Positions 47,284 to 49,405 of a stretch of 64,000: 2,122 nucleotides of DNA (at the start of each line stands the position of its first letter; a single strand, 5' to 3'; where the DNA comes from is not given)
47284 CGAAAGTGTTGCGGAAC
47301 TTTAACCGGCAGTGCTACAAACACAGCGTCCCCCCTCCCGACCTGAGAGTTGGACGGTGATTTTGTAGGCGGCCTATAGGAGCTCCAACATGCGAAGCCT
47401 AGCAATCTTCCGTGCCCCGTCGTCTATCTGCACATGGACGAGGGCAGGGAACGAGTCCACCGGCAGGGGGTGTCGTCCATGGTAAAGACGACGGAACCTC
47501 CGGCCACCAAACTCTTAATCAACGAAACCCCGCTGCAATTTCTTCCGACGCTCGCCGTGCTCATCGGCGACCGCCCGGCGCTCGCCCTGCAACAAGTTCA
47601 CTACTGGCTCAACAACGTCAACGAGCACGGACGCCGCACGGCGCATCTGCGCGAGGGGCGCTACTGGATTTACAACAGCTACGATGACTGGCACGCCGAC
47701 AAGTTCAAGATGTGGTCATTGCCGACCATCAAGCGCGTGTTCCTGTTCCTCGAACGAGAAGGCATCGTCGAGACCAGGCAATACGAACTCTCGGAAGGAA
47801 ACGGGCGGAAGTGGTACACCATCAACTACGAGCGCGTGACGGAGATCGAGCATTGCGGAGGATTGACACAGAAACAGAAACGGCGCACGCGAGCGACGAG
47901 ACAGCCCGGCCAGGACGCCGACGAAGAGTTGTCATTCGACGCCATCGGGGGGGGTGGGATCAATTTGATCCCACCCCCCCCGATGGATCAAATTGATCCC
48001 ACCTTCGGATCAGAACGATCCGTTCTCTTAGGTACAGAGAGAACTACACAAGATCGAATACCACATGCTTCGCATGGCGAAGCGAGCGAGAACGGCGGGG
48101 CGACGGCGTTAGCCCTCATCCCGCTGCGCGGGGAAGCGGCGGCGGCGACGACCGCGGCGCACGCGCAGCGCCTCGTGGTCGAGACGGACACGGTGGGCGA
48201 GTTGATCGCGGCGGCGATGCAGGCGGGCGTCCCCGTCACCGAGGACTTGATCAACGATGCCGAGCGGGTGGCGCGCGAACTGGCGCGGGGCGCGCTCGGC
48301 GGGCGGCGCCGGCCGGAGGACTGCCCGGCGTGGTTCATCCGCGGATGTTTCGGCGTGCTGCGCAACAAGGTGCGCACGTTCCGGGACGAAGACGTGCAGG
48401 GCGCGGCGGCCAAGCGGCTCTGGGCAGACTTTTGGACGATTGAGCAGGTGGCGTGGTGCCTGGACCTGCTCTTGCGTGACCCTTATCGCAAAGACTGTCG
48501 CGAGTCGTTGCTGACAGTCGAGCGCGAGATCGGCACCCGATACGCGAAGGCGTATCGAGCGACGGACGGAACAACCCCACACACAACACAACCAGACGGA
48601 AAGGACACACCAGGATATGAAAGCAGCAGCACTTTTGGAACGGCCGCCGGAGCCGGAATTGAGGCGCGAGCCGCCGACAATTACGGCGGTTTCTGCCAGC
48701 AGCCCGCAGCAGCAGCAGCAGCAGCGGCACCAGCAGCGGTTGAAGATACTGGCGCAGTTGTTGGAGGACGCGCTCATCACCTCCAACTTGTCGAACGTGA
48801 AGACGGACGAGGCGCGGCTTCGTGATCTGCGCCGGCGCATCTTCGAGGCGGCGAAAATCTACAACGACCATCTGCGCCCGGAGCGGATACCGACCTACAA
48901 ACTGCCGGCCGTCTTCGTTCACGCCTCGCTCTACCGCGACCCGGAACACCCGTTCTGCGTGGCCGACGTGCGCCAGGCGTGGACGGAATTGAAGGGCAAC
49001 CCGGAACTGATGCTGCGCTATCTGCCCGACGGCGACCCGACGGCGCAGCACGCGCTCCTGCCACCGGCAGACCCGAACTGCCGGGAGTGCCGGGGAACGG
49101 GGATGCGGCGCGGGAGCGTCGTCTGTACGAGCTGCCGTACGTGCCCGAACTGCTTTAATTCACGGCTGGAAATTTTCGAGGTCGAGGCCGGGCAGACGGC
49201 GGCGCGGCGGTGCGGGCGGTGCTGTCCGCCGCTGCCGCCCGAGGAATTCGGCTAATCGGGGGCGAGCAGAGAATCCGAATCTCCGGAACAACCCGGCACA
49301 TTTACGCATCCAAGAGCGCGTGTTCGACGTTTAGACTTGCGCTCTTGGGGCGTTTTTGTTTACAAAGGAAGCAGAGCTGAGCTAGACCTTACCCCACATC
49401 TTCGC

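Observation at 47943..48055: Candidate replication origin inside the initiator gene: 43-bp perfect palindrome, 20-bp iteron pair, nested dyads and 7 GATC sites in about 100 bp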

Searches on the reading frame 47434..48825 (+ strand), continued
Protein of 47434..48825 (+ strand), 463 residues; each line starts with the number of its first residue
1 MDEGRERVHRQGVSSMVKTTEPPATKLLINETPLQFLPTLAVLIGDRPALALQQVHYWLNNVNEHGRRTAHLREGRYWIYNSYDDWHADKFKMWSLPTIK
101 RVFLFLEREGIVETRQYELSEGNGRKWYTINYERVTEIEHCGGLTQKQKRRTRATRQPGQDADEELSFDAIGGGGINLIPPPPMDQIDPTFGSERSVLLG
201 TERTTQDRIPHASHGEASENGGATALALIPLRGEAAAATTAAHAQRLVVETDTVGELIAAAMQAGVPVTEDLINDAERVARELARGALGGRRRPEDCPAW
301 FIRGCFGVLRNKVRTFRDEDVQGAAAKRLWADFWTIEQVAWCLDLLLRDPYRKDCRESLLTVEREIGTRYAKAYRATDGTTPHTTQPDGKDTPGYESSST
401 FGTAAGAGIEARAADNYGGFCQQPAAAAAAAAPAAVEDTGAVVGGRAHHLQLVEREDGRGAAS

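Call 84: predict_structure(alignment_id=A3)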
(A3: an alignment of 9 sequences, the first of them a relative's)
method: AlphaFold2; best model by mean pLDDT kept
length: 463 residues; sequences in the alignment: 9
mean_pLDDT: 44.6   pTM: 0.31
mean pLDDT of the five models: 44.6, 44.0, 43.4, 42.8, 42.3
residues with pLDDT >= 90: 0; 70-90: 90; 50-70: 16; < 50: 357
segments of 3 or more residues with pLDDT < 50: 1-35, 119-122, 146-463
pLDDT, mean of each block of 10 residues (from residue 1): 39 37 34 50 75 81 74 81 83 81 85 72 72 78 54 37 30 28 26 24 26 25 26 30 32 43 37 45 42 41 43 37 37 39 40 43 41 35 32 32 33 35 30 30 29 32 31
secondary structure, 60 per line:
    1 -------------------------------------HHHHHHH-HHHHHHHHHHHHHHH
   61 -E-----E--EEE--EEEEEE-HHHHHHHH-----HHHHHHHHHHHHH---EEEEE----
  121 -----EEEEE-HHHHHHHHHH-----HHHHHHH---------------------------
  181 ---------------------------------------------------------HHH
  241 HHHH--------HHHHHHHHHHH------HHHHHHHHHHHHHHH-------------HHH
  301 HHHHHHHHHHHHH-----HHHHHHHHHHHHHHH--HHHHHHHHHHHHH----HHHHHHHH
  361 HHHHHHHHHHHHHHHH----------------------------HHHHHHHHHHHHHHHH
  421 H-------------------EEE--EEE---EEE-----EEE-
elements in order: H38-44 H46-60 E71-73 E76-81 H83-90 H96-108 E112-116 E126-130 H132-141 H147-153 H238-244 H253-263 H270-284 H298-313 H319-333 H336-348 H353-376 H405-421 E441-443 E446-448 E452-454 E460-462
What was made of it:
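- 47434..48825 (+): Replication initiator (replisome-organiser-like) gene, 463 aa. It has an N-terminal winged helix (aa ~25-145), a disordered linker (aa ~146-237) and a helical C-terminal region. The true start may be the ATG at 47479; homologues align from residue 25. AF2 model: winged helix pLDDT 72-85, linker pLDDT 24-30 (call 84).
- The region encodes a low-complexity disordered linker (call 84).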

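Call 86: fold_search(model_id=the predicted structure, library=pdb)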
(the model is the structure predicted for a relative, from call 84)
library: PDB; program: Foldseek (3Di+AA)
matches with E <= 10: 753; with E <= 0.001: 0
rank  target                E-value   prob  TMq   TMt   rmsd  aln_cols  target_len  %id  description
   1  6eu2_O                2.7e-02  1.00  0.19  0.17   9.8       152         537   16  Apo RNA Polymerase III - open conformation (oPOL3) (released 2018-01-17)
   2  6xjf_B                5.3e-02  1.00  0.17  0.62   5.7       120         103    9  X-ray crystal structure of Pyrococcus furiosus general transcription factor TFE-alpha (SeMet labeled protein) (released 2020-07-08)
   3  4pql_B                6.3e-02  0.96  0.13  0.37   6.5        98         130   13  N-Terminal domain of DNA binding protein (released 2014-06-11)
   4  6abq_B                7.8e-02  0.94  0.11  0.38  10.2        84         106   17  Crystal structure of transcription factor from Listeria monocytogenes (released 2019-06-05)
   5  6cmv_C                8.2e-02  1.00  0.18  0.62   5.0       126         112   10  Crystal structure of Archaeal Biofilm Regulator (AbfR2) from Sulfolobus acidocaldarius (released 2018-11-14)
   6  6xjf_G                1.1e-01  0.99  0.16  0.58   6.3       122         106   11  X-ray crystal structure of Pyrococcus furiosus general transcription factor TFE-alpha (SeMet labeled protein) (released 2020-07-08)
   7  6i8n_B                1.2e-01  0.91  0.14  0.45   9.9       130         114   15  Crystal structure of LmrR with V15 replaced by unnatural amino acid 4-amino-L-phenylalanine (released 2019-01-02)
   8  6cmv_B                1.3e-01  0.99  0.18  0.59   5.1       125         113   11  Crystal structure of Archaeal Biofilm Regulator (AbfR2) from Sulfolobus acidocaldarius (released 2018-11-14)
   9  6abq_A                1.4e-01  0.93  0.14  0.47  10.1       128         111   16  Crystal structure of transcription factor from Listeria monocytogenes (released 2019-06-05)
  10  8yrf_A                1.5e-01  0.87  0.11  0.38   8.7        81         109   18  Crystal structure of LmrR with V15 replaced by unnatural amino acid 4-amino-L-phenyl-cysteine (released 2024-04-24)
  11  4pt7_B                1.6e-01  0.91  0.13  0.38   6.4        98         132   12  Structure of initiator (released 2014-06-25)
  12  5gpy_A                1.8e-01  0.97  0.15  0.34   5.0       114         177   14  Crystal structure of the human TFIIE complex (released 2016-11-02)
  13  7xup                  1.8e-01  0.82  0.11  0.36   8.8        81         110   18  Crystal structure of TPe3.0 (released 2022-09-28)
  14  3r0a_A                1.9e-01  0.99  0.17  0.58   4.6       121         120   14  Possible transcriptional regulator from Methanosarcina mazei Go1 (gi 21227196) (released 2011-03-23)
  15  4ooi_C                1.9e-01  0.96  0.14  0.55   7.0       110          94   17  Reduced HlyU from Vibrio cholerae N16961 (released 2014-12-31)
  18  4pql_A                1.9e-01  0.87  0.13  0.37   6.6        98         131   13  N-Terminal domain of DNA binding protein (released 2014-06-11)
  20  5kbj_H                2.0e-01  0.84  0.12  0.38   6.5        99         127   13  Structure of Rep-DNA complex (released 2016-06-29)
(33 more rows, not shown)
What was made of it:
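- Closest known: RepA_N plasmids. Same: The weak Foldseek hits include pSK41 RepA N-domain structures 4pql, 4pt7 and 5kbj (call 86).
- Tried and rejected: The weak hits were generic winged helices, including pSK41 RepA (call 86).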

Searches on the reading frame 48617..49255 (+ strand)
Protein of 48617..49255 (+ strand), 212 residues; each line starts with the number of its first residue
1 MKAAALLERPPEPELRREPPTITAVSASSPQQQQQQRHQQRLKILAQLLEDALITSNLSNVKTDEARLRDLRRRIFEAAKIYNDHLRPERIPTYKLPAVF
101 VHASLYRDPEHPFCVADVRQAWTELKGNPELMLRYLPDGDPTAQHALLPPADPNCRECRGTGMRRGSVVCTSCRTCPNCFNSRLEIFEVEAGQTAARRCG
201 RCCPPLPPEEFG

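Call 5: search_protein_families(library=pfam, proteins=[window:48617-49255:+], max_evalue=0.01)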
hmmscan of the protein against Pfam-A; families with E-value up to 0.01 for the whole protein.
window:48617-49255:+ (212 aa): 0 families

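Call 6: search_protein_families(library=phrogs, proteins=[window:48617-49255:+], max_evalue=0.01)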
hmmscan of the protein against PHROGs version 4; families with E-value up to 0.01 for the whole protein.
window:48617-49255:+ (212 aa): 0 families

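Call 54: search_protein_families(library=ncbifam, proteins=[window:48617-49255:+], max_evalue=0.01)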
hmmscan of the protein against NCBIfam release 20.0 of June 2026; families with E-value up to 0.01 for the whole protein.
window:48617-49255:+ (212 aa): 0 families
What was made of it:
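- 48740..49255 (+): Downstream Cys-rich (CxxC) protein gene that overlaps the 3' end of the initiator gene. The same neighbour is found in the only full-length relative, making it a possible partner of the initiator. The start at TTG 48740 is inferred from the homologue alignment. No Pfam, PHROG or NCBIfam family (calls 5, 6, 54).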
